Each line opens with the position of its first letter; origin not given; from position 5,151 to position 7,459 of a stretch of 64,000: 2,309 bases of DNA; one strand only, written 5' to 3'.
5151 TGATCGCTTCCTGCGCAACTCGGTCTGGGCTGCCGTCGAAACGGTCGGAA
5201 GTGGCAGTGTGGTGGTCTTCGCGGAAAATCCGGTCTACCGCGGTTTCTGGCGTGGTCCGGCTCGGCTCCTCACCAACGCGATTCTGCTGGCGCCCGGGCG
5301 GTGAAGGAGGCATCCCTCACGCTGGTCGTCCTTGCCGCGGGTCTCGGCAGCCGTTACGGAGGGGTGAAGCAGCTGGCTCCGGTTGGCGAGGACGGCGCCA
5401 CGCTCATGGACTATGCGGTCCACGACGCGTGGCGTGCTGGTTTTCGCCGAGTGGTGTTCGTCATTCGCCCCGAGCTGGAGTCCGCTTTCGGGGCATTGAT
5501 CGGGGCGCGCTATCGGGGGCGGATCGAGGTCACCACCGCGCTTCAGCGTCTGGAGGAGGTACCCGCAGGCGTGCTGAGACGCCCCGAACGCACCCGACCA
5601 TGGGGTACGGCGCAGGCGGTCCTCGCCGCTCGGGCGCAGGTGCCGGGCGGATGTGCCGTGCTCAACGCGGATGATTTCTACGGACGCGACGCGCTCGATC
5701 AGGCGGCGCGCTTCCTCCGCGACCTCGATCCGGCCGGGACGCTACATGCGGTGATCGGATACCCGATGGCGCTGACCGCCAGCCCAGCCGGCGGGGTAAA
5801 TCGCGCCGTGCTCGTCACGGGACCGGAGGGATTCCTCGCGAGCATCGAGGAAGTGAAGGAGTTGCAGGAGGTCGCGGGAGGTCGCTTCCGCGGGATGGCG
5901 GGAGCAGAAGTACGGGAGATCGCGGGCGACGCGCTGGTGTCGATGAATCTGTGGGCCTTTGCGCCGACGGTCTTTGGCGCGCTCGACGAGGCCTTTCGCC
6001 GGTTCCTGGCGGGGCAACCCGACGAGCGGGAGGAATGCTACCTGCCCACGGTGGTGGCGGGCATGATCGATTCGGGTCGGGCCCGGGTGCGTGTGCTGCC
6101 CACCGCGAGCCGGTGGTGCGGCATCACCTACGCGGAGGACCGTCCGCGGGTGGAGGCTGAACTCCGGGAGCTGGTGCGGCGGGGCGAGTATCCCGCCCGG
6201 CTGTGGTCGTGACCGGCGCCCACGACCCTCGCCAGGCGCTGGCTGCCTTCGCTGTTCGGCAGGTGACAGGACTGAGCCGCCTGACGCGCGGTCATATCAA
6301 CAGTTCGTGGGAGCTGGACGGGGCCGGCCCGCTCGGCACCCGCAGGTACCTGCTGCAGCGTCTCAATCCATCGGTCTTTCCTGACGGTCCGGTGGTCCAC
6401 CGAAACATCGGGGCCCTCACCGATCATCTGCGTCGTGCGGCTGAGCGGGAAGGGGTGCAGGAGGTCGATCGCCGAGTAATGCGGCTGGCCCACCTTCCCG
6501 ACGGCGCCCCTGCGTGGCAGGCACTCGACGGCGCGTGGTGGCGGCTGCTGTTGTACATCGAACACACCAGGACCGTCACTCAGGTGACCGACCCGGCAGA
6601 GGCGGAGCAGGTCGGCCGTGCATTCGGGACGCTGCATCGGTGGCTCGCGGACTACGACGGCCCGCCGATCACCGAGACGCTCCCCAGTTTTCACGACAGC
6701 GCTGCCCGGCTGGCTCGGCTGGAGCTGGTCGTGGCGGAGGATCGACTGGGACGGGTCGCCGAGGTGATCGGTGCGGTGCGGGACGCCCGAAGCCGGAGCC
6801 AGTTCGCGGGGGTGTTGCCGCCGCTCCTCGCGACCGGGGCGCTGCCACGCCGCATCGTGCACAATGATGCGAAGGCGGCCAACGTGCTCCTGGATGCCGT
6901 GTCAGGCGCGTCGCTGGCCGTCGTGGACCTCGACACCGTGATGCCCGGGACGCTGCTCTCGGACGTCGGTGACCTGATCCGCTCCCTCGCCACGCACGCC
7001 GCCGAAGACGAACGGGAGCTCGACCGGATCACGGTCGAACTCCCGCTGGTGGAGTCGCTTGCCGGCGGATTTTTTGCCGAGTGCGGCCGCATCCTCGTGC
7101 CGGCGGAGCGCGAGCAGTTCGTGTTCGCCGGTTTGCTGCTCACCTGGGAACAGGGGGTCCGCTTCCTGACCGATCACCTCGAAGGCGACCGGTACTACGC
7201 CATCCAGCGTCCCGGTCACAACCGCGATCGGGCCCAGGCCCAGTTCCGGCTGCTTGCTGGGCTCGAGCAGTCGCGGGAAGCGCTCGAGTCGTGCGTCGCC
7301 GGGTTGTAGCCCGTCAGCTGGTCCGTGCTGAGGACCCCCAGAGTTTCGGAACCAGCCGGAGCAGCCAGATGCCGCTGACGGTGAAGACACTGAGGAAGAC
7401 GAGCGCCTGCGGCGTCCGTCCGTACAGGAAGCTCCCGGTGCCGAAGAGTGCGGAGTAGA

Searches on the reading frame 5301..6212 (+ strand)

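Call 25: search_protein_families(library=pfam, proteins=[window:5301-6212:+], max_evalue=0.0001)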
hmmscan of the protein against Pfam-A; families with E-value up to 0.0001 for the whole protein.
window:5301-6212:+ (303 aa): 2 families
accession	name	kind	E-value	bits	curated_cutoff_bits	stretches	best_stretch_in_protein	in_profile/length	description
PF00483.29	NTP_transferase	-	1.2e-08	35.3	21.2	1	9-149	3-133/245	Nucleotidyl transferase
PF12804.13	NTP_transf_3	-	3.8e-08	34.1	27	1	9-62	2-53/160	MobA-like NTP transferase domain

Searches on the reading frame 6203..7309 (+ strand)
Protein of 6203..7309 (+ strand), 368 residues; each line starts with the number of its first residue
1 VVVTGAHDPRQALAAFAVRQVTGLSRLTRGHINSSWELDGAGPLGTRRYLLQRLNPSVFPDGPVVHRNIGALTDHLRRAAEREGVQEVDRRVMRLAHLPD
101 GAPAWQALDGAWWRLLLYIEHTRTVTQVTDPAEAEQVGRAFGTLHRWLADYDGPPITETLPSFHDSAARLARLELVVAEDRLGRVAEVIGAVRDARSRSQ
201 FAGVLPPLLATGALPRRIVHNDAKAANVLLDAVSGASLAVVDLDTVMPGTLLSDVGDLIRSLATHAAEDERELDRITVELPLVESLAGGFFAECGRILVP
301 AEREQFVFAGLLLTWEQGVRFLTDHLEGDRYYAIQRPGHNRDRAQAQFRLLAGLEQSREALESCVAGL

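Call 25: search_protein_families(library=pfam, proteins=[window:6203-7309:+], max_evalue=0.0001)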
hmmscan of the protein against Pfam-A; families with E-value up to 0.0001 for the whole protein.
window:6203-7309:+ (368 aa): 1 family
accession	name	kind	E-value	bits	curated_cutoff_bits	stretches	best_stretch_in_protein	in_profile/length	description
PF01636.29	APH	-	1.8e-13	51.3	23.2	1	30-267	8-217/239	Phosphotransferase enzyme family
